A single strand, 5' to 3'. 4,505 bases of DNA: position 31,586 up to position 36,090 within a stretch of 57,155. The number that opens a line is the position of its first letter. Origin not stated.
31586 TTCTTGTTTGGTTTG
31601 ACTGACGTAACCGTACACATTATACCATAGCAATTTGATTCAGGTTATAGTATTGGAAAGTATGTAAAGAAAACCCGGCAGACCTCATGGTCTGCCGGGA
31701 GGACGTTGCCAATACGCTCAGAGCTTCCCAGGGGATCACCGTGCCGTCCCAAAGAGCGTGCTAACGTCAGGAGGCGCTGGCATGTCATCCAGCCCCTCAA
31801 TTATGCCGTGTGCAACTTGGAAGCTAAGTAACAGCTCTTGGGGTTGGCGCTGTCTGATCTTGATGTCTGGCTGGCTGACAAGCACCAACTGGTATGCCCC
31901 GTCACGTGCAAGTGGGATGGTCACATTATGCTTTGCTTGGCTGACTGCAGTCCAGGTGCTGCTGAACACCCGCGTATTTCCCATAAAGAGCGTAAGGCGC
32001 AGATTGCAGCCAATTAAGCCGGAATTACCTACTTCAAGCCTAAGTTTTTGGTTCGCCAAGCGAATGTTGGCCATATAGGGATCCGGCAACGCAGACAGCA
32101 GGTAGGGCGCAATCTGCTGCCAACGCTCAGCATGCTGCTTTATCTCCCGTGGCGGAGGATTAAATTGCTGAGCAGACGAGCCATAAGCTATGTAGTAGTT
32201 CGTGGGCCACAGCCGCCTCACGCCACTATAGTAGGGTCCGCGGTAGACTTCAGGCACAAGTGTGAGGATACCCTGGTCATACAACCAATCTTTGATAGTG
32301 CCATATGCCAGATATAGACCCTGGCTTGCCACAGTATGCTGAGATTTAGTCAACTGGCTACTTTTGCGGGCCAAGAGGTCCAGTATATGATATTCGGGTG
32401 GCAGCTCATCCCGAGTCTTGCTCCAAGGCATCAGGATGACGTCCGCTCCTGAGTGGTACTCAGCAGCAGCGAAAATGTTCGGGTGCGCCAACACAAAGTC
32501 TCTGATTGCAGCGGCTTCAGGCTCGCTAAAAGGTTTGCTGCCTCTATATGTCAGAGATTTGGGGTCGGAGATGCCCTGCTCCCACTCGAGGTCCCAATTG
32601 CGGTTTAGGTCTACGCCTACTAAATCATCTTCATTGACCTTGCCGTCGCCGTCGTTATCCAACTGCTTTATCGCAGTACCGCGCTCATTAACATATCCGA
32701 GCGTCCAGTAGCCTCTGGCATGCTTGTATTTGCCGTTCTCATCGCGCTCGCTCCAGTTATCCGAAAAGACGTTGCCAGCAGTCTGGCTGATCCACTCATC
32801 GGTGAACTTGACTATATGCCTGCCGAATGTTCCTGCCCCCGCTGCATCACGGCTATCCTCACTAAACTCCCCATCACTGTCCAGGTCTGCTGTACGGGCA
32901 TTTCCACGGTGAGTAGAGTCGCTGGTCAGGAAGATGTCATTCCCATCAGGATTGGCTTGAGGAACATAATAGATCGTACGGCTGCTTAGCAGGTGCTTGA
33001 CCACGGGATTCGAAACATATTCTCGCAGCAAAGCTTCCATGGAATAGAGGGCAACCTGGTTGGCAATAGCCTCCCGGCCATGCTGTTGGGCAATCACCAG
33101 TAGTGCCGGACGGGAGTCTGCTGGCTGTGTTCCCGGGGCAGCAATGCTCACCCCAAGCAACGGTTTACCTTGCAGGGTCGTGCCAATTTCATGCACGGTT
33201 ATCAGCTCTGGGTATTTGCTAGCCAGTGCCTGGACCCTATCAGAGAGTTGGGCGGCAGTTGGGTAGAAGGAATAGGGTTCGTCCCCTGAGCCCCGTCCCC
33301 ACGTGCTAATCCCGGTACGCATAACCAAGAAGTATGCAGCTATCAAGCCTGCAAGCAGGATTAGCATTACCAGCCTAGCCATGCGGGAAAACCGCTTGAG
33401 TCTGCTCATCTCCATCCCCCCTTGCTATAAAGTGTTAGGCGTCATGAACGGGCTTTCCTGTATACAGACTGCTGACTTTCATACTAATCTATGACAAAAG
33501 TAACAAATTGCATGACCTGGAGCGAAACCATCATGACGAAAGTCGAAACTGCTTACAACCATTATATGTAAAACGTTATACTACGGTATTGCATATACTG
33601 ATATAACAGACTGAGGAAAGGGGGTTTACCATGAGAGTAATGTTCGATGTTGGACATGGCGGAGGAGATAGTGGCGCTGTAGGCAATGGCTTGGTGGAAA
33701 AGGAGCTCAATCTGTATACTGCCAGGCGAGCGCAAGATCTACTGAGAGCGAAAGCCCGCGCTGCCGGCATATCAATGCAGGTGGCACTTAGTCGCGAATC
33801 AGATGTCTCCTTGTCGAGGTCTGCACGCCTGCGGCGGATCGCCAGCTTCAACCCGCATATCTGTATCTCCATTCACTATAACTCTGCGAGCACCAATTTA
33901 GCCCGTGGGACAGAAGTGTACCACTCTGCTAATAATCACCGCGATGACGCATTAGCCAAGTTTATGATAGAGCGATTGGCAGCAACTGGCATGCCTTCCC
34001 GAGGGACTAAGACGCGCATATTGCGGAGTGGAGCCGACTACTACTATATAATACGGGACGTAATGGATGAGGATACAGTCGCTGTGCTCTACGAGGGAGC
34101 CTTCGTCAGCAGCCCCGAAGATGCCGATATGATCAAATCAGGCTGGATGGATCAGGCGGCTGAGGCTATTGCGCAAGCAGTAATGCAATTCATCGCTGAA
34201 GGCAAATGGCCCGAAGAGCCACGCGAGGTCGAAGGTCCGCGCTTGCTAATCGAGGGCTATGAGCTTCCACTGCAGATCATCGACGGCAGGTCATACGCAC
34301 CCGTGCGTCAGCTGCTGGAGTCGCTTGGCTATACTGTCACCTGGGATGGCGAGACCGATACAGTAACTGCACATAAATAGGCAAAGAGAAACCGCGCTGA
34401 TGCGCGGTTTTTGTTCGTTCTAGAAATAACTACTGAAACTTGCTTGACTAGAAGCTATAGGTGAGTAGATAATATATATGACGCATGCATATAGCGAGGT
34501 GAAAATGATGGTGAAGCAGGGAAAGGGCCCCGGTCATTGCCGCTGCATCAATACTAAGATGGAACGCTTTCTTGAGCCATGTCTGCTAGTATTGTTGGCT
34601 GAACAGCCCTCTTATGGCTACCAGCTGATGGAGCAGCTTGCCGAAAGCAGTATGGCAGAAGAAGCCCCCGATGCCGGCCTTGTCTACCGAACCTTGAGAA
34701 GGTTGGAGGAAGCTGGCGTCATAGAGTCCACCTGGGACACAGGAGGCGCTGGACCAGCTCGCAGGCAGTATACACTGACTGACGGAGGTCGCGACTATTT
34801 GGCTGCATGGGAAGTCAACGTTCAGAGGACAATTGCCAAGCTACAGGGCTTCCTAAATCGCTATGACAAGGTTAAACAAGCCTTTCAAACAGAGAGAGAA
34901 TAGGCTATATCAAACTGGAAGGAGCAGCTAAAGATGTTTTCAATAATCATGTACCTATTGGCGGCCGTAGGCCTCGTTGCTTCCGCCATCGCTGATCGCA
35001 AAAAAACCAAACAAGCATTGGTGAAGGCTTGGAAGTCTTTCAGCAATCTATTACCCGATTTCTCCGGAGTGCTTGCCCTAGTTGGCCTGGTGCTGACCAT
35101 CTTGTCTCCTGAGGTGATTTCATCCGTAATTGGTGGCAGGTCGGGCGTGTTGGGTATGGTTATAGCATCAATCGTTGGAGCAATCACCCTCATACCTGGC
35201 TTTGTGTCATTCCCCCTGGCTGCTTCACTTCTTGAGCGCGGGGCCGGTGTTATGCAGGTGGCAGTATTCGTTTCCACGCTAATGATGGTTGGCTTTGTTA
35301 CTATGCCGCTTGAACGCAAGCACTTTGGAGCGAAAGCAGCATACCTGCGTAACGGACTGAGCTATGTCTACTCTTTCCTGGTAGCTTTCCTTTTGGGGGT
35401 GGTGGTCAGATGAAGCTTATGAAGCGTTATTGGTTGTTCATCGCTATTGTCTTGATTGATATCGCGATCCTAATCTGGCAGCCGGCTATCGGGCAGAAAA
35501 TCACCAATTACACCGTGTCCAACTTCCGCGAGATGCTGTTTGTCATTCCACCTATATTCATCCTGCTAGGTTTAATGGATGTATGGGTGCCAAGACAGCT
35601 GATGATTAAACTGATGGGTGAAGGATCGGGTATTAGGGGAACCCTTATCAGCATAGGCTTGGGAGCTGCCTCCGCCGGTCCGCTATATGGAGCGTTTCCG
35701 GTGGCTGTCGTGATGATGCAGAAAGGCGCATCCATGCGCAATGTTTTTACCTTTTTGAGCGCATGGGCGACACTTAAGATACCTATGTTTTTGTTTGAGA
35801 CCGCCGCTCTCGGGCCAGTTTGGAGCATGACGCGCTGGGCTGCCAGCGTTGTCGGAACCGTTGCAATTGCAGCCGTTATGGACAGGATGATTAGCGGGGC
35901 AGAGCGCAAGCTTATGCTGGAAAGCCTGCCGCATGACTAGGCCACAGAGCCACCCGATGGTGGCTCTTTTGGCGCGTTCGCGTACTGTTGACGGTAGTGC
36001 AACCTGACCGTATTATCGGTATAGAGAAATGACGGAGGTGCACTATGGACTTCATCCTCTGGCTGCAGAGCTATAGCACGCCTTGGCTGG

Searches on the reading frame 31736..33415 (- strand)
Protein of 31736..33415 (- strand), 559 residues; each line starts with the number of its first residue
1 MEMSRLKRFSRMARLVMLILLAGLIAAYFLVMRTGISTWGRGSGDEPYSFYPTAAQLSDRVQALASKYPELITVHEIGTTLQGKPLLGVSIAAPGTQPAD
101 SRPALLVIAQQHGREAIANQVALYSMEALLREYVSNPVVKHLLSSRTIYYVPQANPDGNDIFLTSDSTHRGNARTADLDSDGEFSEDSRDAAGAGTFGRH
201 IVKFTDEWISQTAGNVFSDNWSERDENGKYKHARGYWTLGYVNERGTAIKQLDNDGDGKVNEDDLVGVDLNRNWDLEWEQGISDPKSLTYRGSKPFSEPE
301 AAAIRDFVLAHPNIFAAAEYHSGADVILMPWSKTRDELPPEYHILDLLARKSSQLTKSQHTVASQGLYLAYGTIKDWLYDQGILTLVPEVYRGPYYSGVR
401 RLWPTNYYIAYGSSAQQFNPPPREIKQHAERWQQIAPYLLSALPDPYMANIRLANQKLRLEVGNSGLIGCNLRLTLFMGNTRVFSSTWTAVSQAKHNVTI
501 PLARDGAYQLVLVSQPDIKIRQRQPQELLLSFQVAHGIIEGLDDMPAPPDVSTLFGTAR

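Call 80: search_protein_families(library=pfam, proteins=[window:31736-33415:-], max_evalue=0.000001)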
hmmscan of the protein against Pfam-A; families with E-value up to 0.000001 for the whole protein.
window:31736-33415:- (559 aa): 1 family
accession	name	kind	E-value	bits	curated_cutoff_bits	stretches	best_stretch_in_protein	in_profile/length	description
PF00246.29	Peptidase_M14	-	6.8e-53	180.6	21.6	2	261-430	123-281/286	Zinc carboxypeptidase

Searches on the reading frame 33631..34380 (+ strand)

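Call 80: search_protein_families(library=pfam, proteins=[window:33631-34380:+], max_evalue=0.000001)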
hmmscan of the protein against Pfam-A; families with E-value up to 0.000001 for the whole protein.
window:33631-34380:+ (249 aa): 2 families
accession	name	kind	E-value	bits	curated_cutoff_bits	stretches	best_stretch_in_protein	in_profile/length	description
PF01520.23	Amidase_3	-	4.2e-32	112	27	1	3-184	1-172/174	N-acetylmuramoyl-L-alanine amidase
PF07833.16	Cu_amine_oxidN1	-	3.6e-08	33.7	24.2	1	212-249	11-48/108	Copper amine oxidase N-terminal domain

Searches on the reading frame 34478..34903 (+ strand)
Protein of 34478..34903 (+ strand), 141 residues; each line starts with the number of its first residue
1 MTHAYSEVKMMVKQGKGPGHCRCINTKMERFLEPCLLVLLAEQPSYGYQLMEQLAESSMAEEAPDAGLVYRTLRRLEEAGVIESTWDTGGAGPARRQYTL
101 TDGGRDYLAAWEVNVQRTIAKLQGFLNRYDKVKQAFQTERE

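Call 80: search_protein_families(library=pfam, proteins=[window:34478-34903:+], max_evalue=0.000001)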
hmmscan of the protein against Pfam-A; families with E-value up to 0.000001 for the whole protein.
window:34478-34903:+ (141 aa): 1 family
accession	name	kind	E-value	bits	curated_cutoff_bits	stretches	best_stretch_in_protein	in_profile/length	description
PF03551.20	PadR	-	3.8e-21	75.3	27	1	36-109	1-74/75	Transcriptional regulator PadR-like family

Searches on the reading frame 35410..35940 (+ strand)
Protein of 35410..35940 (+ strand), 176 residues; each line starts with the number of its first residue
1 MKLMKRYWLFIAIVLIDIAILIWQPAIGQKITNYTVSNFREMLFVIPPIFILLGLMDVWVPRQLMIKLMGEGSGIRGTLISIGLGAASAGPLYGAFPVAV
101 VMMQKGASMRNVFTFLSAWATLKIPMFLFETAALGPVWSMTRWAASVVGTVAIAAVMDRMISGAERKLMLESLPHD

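Call 80: search_protein_families(library=pfam, proteins=[window:35410-35940:+], max_evalue=0.000001)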
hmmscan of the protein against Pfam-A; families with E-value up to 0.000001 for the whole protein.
window:35410-35940:+ (176 aa): 1 family
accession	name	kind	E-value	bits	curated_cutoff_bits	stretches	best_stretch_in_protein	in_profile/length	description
PF03773.19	ArsP_1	-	6.1e-10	39.2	32.3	1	31-160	5-134/294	Predicted permease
